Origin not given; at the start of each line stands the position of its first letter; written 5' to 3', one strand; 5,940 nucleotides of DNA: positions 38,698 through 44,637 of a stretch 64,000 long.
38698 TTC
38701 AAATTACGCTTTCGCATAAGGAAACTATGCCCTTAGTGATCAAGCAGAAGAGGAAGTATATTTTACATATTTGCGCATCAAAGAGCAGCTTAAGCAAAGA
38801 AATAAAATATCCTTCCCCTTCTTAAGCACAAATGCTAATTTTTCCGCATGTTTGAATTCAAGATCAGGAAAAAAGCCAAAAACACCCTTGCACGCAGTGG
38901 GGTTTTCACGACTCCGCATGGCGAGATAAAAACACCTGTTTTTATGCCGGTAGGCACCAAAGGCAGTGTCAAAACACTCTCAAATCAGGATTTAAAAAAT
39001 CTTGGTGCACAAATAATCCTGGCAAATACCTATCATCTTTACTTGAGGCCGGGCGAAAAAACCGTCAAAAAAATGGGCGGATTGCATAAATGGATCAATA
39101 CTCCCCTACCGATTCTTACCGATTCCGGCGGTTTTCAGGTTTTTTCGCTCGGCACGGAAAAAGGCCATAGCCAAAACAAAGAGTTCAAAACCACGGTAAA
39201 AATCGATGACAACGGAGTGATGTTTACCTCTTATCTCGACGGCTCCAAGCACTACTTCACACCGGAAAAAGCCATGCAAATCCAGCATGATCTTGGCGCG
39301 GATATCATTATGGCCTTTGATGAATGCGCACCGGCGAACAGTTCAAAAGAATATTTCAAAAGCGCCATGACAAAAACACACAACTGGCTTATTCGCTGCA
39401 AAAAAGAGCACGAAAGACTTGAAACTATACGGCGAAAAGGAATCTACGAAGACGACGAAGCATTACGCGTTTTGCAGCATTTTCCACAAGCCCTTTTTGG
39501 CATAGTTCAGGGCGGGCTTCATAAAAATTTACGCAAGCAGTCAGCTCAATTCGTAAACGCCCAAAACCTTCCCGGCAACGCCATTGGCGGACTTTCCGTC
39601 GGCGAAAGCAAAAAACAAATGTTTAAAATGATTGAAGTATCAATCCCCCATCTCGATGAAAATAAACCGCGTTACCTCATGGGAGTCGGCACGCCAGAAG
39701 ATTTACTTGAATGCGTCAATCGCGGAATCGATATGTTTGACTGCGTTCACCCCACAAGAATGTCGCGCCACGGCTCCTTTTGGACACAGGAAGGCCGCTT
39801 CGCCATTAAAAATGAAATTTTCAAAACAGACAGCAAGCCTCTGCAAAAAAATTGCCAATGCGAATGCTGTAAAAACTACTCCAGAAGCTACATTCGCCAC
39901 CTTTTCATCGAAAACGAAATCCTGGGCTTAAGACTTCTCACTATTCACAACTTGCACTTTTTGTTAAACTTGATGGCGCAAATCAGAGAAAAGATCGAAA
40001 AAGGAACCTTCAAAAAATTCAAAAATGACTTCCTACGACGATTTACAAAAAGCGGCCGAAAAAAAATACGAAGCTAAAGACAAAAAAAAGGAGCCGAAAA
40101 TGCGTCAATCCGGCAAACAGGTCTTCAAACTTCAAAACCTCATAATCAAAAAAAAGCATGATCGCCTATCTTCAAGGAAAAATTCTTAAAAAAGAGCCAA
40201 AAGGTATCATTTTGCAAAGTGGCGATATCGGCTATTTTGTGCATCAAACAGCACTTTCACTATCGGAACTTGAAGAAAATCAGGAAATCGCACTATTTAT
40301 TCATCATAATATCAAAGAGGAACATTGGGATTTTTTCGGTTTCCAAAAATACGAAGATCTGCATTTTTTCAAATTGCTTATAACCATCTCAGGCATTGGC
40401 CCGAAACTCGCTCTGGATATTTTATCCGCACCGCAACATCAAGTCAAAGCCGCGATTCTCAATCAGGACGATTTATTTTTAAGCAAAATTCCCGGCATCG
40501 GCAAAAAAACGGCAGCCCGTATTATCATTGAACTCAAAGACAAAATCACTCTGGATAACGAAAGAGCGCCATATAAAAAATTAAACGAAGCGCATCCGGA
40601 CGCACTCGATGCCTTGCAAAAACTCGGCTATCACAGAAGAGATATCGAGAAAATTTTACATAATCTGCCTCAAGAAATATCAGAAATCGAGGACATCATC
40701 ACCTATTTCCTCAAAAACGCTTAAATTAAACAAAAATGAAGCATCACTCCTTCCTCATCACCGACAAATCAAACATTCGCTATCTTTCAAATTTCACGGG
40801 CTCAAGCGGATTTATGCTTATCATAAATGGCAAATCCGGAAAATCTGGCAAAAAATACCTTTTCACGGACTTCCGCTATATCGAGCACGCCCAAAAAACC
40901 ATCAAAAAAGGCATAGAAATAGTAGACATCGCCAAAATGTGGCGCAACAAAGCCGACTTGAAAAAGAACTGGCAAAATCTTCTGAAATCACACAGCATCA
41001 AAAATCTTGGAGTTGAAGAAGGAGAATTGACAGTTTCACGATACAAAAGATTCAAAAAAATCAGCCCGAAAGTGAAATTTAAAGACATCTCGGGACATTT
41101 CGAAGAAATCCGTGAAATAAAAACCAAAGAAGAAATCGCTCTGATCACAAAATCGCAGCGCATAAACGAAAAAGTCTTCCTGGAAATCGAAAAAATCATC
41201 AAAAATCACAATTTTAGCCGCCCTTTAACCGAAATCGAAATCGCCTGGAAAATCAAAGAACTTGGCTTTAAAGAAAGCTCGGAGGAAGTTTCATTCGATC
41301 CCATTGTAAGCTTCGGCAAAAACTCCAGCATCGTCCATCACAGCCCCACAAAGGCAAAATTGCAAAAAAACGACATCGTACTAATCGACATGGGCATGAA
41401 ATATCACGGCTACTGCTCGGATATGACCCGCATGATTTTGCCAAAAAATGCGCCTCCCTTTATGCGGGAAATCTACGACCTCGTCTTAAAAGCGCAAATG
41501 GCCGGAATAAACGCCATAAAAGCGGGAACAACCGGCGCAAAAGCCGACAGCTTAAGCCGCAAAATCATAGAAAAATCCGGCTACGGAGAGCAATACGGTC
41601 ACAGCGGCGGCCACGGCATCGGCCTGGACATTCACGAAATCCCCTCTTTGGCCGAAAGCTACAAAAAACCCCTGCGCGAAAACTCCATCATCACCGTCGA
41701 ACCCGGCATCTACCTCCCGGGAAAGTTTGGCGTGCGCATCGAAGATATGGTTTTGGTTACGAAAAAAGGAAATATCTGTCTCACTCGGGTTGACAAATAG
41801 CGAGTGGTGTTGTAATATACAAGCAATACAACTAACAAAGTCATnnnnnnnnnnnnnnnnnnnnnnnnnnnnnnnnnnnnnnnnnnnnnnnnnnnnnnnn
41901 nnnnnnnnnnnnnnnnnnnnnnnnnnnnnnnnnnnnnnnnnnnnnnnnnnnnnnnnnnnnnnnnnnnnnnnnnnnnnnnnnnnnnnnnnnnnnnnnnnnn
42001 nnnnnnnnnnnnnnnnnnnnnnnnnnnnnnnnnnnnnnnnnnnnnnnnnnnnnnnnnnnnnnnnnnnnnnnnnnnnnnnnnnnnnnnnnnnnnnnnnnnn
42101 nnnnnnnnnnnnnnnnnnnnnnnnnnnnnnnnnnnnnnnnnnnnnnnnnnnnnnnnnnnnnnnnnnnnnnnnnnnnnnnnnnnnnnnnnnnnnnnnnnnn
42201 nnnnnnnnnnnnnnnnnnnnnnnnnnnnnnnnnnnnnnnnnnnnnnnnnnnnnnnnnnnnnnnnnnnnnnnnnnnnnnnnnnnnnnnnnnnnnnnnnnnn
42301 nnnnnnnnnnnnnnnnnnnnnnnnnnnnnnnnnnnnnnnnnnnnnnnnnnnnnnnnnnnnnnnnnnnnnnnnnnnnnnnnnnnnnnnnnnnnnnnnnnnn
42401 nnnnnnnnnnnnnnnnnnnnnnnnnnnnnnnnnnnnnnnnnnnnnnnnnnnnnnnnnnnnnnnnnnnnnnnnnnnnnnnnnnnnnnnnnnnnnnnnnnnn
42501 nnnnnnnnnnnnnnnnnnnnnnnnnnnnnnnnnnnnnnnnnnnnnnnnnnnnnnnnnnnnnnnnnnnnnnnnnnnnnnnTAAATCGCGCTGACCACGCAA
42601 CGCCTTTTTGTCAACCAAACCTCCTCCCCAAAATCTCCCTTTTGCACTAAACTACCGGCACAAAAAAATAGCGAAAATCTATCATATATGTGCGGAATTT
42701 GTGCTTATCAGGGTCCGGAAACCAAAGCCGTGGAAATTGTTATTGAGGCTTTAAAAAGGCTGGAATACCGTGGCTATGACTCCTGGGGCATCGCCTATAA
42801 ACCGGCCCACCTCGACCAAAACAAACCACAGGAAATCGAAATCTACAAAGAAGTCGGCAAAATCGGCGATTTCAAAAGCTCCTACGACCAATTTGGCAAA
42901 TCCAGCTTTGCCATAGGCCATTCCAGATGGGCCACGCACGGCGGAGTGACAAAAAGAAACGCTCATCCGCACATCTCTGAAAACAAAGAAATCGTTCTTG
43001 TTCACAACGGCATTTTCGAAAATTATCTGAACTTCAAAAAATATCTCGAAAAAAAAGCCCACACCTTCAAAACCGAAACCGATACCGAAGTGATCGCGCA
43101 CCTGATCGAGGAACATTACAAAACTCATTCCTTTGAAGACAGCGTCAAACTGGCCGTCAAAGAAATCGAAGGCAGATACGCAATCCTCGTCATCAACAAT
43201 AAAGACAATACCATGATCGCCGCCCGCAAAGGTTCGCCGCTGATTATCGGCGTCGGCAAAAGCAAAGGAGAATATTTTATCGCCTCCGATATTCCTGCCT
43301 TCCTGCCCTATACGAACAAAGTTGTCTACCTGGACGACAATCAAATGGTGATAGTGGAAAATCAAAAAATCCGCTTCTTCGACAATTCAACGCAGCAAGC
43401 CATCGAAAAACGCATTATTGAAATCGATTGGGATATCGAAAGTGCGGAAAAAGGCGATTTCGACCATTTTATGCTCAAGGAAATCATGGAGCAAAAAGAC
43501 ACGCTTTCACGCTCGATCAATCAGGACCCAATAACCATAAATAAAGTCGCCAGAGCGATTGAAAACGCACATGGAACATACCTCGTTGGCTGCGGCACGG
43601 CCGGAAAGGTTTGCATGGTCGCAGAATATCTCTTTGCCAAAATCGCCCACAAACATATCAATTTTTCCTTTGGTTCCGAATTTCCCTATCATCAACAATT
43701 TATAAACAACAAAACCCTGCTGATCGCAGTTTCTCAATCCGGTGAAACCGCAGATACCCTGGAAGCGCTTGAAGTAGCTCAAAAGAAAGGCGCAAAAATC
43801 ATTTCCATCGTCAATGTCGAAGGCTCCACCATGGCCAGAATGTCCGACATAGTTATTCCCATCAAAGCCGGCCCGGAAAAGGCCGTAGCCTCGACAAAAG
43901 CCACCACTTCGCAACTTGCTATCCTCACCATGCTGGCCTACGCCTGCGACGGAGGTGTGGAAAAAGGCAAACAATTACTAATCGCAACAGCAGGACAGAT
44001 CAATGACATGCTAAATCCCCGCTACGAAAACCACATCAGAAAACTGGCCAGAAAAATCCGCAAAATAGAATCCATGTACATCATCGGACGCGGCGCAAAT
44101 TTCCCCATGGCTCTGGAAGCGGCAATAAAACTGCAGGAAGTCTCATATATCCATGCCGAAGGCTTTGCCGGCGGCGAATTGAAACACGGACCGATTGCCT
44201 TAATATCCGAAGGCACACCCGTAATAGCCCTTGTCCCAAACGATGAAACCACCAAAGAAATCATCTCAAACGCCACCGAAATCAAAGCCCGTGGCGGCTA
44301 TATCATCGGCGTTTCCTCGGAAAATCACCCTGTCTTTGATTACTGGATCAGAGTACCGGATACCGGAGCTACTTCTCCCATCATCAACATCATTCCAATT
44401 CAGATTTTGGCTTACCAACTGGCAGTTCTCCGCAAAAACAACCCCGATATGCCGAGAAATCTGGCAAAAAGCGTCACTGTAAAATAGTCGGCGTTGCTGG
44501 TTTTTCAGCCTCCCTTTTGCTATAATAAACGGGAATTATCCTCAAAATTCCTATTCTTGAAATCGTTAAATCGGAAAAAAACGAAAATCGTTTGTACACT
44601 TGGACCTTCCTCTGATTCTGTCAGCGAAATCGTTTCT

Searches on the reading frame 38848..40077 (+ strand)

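Call 59: search_protein_families(library=pfam, proteins=[window:38848-40077:+], max_evalue=0.001)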
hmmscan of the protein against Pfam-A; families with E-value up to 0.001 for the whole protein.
window:38848-40077:+ (409 aa): 1 family
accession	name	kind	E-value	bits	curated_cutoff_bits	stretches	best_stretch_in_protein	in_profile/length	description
PF01702.25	TGT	-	6e-152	506.3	26.3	1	15-400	3-356/357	Queuine tRNA-ribosyltransferase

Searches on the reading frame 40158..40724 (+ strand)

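Call 59: search_protein_families(library=pfam, proteins=[window:40158-40724:+], max_evalue=0.001)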
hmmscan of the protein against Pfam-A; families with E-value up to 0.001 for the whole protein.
window:40158-40724:+ (188 aa): 8 families
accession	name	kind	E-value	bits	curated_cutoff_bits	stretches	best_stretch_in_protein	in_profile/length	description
PF14520.12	HHH_5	-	2.2e-17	63.7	27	1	71-128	1-57/57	Helix-hairpin-helix domain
PF01330.27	RuvA_N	-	6.9e-14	52.1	23.6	1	1-61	1-61/61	RuvA N terminal domain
PF00633.29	HHH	-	2.4e-07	30.7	24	0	108-123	13-28/30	Helix-hairpin-helix motif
PF02371.22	Transposase_20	-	3.2e-05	24.7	21.3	0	108-128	4-24/87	Transposase IS116/IS110/IS902 family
PF07499.19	RuvA_C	-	5.3e-05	24.1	24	1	146-181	3-39/47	RuvA, C-terminal domain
PF21176.3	RecR_HhH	-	8e-05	22.8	27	0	108-126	8-26/45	RecR, helix-hairpin-helix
PF12836.13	HHH_3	-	0.00031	21.2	27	0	108-123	16-31/65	Helix-hairpin-helix motif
PF11798.14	IMS_HHH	-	0.00091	19.8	24.4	0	108-121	13-26/32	IMS family HHH motif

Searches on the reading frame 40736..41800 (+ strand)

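Call 59: search_protein_families(library=pfam, proteins=[window:40736-41800:+], max_evalue=0.001)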
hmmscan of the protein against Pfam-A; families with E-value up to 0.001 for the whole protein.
window:40736-41800:+ (354 aa): 2 families
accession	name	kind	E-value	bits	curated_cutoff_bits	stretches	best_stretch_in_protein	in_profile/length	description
PF00557.29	Peptidase_M24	-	9.2e-64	215.5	23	1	136-343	2-208/208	Metallopeptidase family M24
PF01321.24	Creatinase_N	-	2.6e-19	70.5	22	1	5-128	16-128/128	Creatinase/Prolidase N-terminal domain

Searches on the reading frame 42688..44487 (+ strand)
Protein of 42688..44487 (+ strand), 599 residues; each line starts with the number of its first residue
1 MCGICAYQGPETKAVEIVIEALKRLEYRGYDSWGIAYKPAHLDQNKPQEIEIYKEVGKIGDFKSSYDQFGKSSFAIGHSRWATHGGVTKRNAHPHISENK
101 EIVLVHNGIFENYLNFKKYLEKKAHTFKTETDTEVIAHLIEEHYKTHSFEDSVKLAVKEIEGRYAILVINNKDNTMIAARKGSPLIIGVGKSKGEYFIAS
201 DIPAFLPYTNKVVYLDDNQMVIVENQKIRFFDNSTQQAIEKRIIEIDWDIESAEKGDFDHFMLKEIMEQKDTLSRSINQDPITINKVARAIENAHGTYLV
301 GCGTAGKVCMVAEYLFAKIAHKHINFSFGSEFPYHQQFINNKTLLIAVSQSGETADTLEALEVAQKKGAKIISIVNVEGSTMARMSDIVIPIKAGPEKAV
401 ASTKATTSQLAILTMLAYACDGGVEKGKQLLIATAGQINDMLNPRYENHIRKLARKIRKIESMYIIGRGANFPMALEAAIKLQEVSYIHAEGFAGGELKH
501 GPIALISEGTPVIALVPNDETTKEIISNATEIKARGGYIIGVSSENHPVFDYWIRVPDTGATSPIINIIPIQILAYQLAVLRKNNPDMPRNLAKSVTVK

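Call 60: search_protein_families(library=pfam, proteins=[window:42688-44487:+], max_evalue=0.001)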
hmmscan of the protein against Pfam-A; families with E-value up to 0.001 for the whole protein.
window:42688-44487:+ (599 aa): 5 families
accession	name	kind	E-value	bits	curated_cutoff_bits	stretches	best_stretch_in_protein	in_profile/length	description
PF01380.27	SIS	-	1.5e-47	161.2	25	2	291-417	2-129/131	SIS domain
PF13522.11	GATase_6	-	3.9e-18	66.2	27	1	71-190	9-121/130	Glutamine amidotransferase domain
PF13537.11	GATase_7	-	5.5e-17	62.4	25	1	88-206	9-122/123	Glutamine amidotransferase domain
PF13230.11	GATase_4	-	7e-05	22.3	23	1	71-140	70-138/272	Glutamine amidotransferases class-II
PF13580.11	SIS_2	-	0.00012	22.5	27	1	335-375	97-137/138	SIS domain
